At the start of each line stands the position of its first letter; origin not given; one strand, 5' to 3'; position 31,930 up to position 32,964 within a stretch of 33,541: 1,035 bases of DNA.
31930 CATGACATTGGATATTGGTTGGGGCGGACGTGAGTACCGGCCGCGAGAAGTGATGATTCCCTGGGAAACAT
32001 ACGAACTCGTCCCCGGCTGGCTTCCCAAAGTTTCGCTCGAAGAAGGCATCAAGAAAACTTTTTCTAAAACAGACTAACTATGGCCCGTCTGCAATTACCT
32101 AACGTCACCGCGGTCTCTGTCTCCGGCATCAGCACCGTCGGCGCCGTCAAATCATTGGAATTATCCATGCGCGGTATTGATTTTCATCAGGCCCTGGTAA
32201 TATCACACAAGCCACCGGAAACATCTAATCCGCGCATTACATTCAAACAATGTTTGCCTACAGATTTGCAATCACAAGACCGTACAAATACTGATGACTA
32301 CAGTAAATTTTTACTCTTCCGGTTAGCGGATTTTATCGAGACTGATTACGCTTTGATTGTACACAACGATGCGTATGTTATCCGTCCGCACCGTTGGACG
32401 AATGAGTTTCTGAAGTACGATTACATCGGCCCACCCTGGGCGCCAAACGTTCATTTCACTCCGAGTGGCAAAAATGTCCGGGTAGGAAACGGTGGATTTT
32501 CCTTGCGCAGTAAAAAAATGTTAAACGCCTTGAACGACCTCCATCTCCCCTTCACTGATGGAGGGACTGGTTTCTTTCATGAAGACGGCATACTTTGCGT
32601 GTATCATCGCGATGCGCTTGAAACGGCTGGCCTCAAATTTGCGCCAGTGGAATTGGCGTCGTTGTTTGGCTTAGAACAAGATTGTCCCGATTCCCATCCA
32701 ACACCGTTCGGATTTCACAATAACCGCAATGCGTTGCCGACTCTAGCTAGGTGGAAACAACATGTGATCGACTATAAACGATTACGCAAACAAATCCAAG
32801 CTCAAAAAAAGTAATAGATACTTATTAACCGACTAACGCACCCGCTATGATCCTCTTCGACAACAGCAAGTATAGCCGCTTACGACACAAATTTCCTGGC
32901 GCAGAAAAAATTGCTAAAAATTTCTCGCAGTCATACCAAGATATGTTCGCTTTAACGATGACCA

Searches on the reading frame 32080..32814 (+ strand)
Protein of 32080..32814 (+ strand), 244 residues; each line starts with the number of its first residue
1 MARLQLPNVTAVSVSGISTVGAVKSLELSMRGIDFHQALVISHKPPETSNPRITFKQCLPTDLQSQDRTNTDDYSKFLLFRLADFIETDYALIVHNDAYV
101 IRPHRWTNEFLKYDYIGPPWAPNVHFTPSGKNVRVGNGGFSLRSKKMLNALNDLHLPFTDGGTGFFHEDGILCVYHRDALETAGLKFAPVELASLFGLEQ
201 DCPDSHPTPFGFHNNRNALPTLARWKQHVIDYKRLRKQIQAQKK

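Call 107: search_protein_families(library=pfam, proteins=[window:32080-32814:+], max_evalue=0.001)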
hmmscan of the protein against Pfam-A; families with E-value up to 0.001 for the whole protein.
window:32080-32814:+ (244 aa): 1 family
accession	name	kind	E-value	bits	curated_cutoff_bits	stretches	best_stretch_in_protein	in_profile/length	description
PF18922.5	DUF5672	-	6.2e-20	71.9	24.4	1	69-213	13-164/164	Protein of unknown function (DUF5672)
